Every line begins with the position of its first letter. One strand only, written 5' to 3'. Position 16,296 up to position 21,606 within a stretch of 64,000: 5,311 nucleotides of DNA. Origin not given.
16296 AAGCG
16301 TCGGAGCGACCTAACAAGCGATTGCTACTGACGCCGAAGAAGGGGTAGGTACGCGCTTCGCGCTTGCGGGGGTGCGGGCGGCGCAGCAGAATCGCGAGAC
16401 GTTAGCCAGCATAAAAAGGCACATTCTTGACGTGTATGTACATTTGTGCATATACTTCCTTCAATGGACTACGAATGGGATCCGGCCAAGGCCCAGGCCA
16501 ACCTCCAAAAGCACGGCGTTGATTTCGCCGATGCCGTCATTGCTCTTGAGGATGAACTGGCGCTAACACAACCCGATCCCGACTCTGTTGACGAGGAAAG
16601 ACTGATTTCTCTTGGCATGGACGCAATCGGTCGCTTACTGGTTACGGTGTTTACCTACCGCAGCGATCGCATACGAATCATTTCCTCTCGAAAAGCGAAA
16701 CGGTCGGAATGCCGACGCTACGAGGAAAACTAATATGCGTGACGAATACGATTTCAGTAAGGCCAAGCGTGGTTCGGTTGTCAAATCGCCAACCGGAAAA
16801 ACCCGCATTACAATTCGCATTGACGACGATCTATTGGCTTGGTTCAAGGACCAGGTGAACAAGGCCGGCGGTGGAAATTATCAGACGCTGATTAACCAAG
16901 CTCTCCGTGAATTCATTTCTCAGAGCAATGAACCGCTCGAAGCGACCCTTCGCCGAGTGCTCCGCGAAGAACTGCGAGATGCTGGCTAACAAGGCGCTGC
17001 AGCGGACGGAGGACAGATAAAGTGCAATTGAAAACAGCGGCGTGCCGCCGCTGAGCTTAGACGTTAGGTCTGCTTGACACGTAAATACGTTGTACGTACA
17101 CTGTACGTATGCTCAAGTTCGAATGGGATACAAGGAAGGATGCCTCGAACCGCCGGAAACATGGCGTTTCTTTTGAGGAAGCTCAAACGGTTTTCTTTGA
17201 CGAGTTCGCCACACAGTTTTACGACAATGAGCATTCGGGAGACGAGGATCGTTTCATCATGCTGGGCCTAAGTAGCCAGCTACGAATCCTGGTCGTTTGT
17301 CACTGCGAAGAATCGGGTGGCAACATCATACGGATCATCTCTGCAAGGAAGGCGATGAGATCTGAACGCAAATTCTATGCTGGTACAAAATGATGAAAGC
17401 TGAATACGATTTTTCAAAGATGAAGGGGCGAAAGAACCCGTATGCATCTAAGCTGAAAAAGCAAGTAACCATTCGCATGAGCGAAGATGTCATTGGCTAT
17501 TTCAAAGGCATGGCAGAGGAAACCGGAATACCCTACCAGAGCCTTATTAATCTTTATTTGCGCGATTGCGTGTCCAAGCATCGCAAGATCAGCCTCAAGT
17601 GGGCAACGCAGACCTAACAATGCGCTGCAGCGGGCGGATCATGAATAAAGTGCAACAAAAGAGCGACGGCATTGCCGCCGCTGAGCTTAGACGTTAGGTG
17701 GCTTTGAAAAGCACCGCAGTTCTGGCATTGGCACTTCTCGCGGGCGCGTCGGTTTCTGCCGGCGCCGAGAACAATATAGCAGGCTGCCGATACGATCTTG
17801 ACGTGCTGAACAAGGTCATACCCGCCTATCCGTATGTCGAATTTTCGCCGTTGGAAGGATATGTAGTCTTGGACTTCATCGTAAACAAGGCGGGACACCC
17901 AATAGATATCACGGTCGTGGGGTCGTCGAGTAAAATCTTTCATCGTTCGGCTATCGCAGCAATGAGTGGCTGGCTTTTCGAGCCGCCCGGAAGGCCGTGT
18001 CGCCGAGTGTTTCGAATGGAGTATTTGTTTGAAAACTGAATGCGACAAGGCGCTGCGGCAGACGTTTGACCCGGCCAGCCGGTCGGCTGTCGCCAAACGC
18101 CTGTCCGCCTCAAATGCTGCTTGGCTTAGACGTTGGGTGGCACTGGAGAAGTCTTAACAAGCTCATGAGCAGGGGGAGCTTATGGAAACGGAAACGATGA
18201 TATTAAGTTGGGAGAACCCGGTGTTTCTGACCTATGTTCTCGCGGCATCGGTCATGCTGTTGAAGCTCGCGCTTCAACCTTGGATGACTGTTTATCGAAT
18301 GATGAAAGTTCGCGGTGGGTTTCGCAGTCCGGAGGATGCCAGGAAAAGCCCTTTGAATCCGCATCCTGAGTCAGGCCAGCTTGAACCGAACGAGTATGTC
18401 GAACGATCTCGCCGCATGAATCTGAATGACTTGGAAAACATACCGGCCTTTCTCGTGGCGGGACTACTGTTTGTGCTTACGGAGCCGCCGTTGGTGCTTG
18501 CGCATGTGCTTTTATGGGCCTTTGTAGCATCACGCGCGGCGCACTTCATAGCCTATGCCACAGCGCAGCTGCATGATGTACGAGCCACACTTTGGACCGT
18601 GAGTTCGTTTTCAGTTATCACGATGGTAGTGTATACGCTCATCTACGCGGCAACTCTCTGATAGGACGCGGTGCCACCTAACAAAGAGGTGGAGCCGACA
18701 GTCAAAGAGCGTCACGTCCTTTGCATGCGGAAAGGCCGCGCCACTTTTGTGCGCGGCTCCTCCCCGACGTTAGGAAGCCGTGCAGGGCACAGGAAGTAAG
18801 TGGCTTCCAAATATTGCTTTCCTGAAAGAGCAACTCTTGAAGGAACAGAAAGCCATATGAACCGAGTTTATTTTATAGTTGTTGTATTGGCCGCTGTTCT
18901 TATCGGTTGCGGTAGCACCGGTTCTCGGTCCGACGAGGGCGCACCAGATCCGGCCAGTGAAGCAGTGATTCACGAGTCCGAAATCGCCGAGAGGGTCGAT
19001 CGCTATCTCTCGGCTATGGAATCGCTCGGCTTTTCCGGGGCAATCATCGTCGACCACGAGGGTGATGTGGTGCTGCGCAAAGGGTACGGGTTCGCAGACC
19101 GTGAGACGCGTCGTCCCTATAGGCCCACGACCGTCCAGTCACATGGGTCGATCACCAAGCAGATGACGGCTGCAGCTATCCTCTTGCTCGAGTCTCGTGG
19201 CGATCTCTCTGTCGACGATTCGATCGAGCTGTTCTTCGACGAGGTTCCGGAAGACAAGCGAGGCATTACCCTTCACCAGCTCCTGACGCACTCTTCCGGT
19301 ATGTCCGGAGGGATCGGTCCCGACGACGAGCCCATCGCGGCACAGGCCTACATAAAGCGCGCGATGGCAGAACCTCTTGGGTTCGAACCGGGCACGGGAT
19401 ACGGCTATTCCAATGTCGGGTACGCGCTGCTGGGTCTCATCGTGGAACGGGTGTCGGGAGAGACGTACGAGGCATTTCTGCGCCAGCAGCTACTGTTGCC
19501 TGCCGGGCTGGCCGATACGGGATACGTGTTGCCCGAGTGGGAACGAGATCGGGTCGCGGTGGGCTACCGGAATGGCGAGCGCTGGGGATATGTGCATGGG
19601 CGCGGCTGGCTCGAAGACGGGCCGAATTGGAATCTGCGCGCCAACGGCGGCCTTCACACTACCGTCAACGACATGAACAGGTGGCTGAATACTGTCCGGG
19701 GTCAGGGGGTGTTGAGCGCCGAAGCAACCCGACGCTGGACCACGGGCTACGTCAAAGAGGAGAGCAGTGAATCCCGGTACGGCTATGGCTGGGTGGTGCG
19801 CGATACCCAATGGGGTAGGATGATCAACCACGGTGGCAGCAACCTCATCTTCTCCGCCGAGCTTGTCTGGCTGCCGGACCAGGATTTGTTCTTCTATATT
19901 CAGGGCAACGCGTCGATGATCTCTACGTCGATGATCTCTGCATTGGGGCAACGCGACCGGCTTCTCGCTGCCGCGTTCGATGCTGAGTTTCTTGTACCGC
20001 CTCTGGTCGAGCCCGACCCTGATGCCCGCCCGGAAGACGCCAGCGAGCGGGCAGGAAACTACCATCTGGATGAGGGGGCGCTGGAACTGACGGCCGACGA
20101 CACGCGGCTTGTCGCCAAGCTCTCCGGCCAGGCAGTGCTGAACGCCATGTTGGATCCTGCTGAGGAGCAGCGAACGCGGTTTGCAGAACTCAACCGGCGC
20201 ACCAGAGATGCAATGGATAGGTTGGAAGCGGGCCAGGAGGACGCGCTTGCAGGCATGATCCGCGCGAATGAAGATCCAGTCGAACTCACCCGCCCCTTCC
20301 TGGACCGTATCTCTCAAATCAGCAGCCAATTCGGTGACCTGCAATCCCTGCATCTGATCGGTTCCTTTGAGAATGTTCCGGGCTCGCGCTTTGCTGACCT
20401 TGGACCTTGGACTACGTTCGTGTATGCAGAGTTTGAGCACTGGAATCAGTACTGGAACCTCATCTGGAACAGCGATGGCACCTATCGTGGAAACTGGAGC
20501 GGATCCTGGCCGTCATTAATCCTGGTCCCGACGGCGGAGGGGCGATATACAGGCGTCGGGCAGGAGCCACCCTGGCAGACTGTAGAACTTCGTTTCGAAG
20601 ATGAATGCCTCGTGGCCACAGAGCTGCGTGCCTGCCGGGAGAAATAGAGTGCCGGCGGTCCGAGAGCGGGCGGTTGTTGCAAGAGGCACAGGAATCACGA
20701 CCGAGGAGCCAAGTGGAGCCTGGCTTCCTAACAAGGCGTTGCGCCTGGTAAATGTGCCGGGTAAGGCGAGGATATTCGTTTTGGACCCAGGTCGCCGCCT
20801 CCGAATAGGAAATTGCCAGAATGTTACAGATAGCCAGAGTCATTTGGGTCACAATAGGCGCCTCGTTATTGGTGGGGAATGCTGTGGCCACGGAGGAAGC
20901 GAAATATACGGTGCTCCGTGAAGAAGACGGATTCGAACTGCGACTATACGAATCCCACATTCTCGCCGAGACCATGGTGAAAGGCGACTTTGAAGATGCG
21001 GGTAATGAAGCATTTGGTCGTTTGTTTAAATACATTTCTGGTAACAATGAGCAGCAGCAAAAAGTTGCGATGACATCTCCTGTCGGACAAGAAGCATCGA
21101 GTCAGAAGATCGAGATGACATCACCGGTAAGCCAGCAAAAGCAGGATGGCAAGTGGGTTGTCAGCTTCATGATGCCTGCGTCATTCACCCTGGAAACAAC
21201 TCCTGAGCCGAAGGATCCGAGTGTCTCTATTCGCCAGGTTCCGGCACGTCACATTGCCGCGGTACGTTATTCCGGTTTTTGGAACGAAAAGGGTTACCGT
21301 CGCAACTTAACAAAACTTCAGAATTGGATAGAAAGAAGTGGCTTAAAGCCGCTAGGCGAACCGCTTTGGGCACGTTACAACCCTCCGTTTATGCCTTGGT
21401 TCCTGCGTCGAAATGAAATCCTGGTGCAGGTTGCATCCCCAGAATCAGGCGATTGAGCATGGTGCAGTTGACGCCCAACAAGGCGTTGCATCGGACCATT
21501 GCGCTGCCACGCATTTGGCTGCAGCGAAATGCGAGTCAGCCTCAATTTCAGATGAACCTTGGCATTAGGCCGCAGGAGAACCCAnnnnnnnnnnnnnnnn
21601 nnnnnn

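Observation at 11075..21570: Chromosomal integron: intI, attI-like core and an array of 13 cassettes bounded by 12 attC-type sites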

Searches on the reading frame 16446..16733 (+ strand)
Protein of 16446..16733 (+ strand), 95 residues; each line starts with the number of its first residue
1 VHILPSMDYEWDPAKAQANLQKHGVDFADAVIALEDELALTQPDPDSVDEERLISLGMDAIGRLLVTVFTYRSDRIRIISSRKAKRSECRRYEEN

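Call 34: search_protein_families(library=pfam, proteins=[window:16446-16733:+], max_evalue=0.01)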
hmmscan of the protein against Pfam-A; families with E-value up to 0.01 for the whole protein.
window:16446-16733:+ (95 aa): 1 family
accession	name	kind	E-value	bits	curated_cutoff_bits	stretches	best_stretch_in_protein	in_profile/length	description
PF04365.19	BrnT_toxin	-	7.5e-27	93.9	34.5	1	11-88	1-77/77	Ribonuclease toxin, BrnT, of type II toxin-antitoxin system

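Call 50: find_encoding_contigs(protein=window:16446-16733:+, flank=10000, max_places=10)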
Protein window:16446-16733:+ (95 aa): no gene with exactly this product is on record in the collection.

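Call 51: find_encoding_contigs(protein=window:16464-16733:+, flank=10000, max_places=10)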
Protein window:16464-16733:+ (89 aa): 1 contig read that carries it; 1 place shown.
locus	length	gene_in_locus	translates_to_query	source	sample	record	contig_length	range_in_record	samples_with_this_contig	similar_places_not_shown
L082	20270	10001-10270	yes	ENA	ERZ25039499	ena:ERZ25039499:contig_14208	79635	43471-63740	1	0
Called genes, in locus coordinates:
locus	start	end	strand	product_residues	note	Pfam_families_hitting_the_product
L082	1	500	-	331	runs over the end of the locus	PF02424:ApbE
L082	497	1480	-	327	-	PF13495:Phage_int_SAM_4, PF00589:Phage_integrase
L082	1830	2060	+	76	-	-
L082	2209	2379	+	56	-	-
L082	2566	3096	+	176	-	-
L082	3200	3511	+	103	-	-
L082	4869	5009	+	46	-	-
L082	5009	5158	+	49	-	-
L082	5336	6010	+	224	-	-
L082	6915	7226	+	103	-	-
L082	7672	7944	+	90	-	PF16133:DUF4844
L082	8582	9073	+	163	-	-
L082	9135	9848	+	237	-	-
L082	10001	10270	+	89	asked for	PF04365:BrnT_toxin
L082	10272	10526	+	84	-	PF14384:BrnA_antitoxin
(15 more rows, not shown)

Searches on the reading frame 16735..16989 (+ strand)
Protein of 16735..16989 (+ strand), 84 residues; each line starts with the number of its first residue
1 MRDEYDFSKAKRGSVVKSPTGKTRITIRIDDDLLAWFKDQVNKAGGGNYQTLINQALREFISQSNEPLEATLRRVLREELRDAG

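Call 34: search_protein_families(library=pfam, proteins=[window:16735-16989:+], max_evalue=0.01)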
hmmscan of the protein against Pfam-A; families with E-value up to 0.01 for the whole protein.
window:16735-16989:+ (84 aa): 3 families
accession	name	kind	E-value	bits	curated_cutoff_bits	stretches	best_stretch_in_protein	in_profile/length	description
PF14384.12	BrnA_antitoxin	-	3.5e-12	47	26.1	1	3-61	7-68/68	BrnA antitoxin of type II toxin-antitoxin system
PF12441.14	CopG_antitoxin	-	0.00057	21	28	1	4-59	23-78/79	CopG antitoxin of type II toxin-antitoxin system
PF09957.15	VapB_antitoxin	-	0.0047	17.2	23.4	0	24-35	2-13/47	Bacterial antitoxin of type II TA system, VapB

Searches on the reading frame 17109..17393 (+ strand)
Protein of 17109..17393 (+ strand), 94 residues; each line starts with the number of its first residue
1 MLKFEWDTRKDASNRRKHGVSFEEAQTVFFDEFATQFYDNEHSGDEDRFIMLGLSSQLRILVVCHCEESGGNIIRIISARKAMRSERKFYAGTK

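Call 33: search_protein_families(library=pfam, proteins=[window:17109-17393:+], max_evalue=0.01)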
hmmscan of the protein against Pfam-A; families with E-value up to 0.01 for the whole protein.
window:17109-17393:+ (94 aa): 1 family
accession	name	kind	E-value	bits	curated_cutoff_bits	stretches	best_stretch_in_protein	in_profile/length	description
PF04365.19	BrnT_toxin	-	4.6e-28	97.8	34.5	1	6-86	1-77/77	Ribonuclease toxin, BrnT, of type II toxin-antitoxin system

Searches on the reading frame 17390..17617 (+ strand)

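Call 33: search_protein_families(library=pfam, proteins=[window:17390-17617:+], max_evalue=0.01)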
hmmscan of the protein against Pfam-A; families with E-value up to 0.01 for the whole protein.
window:17390-17617:+ (75 aa): 2 families
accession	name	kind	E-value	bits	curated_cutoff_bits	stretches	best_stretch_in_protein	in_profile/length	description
PF14384.12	BrnA_antitoxin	-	3.5e-09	37.4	26.1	1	14-60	24-67/68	BrnA antitoxin of type II toxin-antitoxin system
PF12441.14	CopG_antitoxin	-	5.5e-08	33.9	28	1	4-59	22-78/79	CopG antitoxin of type II toxin-antitoxin system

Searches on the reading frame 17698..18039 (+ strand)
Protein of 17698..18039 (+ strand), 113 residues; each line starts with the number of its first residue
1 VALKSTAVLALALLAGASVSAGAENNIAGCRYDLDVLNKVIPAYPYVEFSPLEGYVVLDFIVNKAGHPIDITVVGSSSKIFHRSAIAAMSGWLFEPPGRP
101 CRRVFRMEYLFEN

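Call 33: search_protein_families(library=pfam, proteins=[window:17698-18039:+], max_evalue=0.01)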
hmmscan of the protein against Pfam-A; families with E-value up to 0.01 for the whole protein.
window:17698-18039:+ (113 aa): 1 family
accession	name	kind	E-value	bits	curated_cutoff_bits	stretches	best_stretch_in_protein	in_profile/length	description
PF03544.19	TonB_C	-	3.7e-09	37.3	24.6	1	52-99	14-62/79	Gram-negative bacterial TonB protein C-terminal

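Call 70: search_protein_families(library=ncbifam, proteins=[window:17698-18039:+], max_evalue=0.001)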
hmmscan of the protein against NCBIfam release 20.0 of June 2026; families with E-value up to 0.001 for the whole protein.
window:17698-18039:+ (113 aa): 1 family
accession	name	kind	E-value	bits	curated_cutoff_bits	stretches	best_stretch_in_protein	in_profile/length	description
TIGR01352.1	tonB_Cterm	subfamily_domain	9.4e-09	35.5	27.1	1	51-112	11-74/76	TonB family protein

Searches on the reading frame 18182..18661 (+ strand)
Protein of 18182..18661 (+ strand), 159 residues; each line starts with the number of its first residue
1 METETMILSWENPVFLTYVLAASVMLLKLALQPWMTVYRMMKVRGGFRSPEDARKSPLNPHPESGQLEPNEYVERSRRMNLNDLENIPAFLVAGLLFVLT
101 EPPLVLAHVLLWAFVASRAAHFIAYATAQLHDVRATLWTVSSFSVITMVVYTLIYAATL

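Call 33: search_protein_families(library=pfam, proteins=[window:18182-18661:+], max_evalue=0.01)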
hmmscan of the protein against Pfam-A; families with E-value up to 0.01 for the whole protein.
window:18182-18661:+ (159 aa): 1 family
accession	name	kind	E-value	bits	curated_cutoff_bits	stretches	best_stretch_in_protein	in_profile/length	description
PF01124.23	MAPEG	-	5.1e-24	85.3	23.4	1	23-153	7-128/129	MAPEG family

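Call 70: search_protein_families(library=ncbifam, proteins=[window:18182-18661:+], max_evalue=0.001)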
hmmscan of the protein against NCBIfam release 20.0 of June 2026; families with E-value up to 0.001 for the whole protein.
window:18182-18661:+ (159 aa): 0 families

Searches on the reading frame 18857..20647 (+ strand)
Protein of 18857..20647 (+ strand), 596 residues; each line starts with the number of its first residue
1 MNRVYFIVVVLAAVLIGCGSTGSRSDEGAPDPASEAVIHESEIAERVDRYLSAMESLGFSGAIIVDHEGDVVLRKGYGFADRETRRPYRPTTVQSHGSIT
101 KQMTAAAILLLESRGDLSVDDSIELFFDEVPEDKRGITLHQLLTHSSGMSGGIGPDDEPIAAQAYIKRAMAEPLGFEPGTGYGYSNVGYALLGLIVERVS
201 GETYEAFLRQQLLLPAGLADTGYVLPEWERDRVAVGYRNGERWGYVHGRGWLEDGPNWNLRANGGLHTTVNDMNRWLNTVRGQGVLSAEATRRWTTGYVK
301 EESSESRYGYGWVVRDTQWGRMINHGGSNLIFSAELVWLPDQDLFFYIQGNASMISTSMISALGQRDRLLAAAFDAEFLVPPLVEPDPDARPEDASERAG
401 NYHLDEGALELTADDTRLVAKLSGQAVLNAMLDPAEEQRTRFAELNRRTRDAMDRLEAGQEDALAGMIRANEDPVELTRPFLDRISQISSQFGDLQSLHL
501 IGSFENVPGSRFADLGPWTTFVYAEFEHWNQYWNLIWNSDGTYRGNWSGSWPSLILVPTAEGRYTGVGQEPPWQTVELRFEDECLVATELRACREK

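Call 33: search_protein_families(library=pfam, proteins=[window:18857-20647:+], max_evalue=0.01)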
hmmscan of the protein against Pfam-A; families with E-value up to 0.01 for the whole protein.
window:18857-20647:+ (596 aa): 1 family
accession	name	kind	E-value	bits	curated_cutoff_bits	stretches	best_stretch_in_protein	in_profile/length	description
PF00144.29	Beta-lactamase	-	8.4e-61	206.4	27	1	60-348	15-306/329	Beta-lactamase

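Call 70: search_protein_families(library=ncbifam, proteins=[window:18857-20647:+], max_evalue=0.001)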
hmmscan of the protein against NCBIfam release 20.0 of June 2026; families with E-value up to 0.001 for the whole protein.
window:18857-20647:+ (596 aa): 46 families (the best 25 are shown)
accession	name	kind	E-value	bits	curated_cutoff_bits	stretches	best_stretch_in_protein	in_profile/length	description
NF007943.0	PRK10662.1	equivalog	2e-21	76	266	1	42-279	32-269/380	D-alanyl-D-alanine-carboxypeptidase/endopeptidase AmpH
NF009622.0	PRK13128.1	equivalog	5.7e-20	71.3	443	1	48-365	10-332/518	D-aminopeptidase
NF033085.1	bla_class_C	equivalog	3.4e-16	59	415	1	48-279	13-233/356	class C beta-lactamase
NF045671.1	blaPNC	exception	1.5e-14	53.7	750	1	10-286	12-281/401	PNC family class C beta-lactamase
NF038238.1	blaBUT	exception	1.4e-13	50.7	850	1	76-278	64-257/383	BUT family class C beta-lactamase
NF012173.1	CMY2-MIR-ACT-EC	exception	1.3e-12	47.2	680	1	40-279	25-256/380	CMY2/MIR/ACT/EC family class C beta-lactamase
NF000385.4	blaACT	exception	1.6e-12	47.1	810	1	39-278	24-255/380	ACT family cephalosporin-hydrolyzing class C beta-lactamase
NF033569.1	blaLHK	exception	1.6e-12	47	850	1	67-242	63-237/390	LHK family class C beta-lactamase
NF050047.1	blaELC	exception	2.1e-12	46.7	840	1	53-239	91-277/434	ELC family class C beta-lactamase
NF040478.1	blaLAQ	exception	2.2e-12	46.6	850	1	40-279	24-255/380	LAQ family class C beta-lactamase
NF002968.0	PRK03642.1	equivalog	1.3e-11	44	385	1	34-223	30-242/432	penicillin binding protein PBP4B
NF000187.3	BlaMIR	exception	1.9e-11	43.7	882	1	35-279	20-256/381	MIR family cephalosporin-hydrolyzing class C beta-lactamase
NF041666.1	ampC_Ecan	exception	4.3e-11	42.3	860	1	40-277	25-264/381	CMY2-MIR-ACT-EC family cephalosporin-hydrolyzing class C beta-lactamase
NF041665.1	blaPSZ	exception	4.7e-11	42.3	850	1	76-279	61-255/379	PSZ family class C beta-lactamase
NF000397.2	blaACC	exception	2.3e-10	40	850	1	34-291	21-270/385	ACC family cephalosporin-hydrolyzing class C beta-lactamase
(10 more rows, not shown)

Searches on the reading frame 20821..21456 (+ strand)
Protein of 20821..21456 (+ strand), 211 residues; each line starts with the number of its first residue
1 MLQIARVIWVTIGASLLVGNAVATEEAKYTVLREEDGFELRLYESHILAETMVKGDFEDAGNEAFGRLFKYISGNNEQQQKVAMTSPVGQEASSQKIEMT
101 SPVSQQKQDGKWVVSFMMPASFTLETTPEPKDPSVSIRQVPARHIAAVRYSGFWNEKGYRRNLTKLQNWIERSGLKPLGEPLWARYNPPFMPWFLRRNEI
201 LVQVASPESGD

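Call 33: search_protein_families(library=pfam, proteins=[window:20821-21456:+], max_evalue=0.01)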
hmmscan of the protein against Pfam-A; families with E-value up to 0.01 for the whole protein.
window:20821-21456:+ (211 aa): 1 family
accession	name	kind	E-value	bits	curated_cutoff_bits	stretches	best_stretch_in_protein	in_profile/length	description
PF04832.17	SOUL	-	2.5e-51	174.6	27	1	25-202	2-172/173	SOUL heme-binding protein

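Call 70: search_protein_families(library=ncbifam, proteins=[window:20821-21456:+], max_evalue=0.001)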
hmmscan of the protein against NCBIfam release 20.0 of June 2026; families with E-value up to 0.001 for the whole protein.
window:20821-21456:+ (211 aa): 0 families
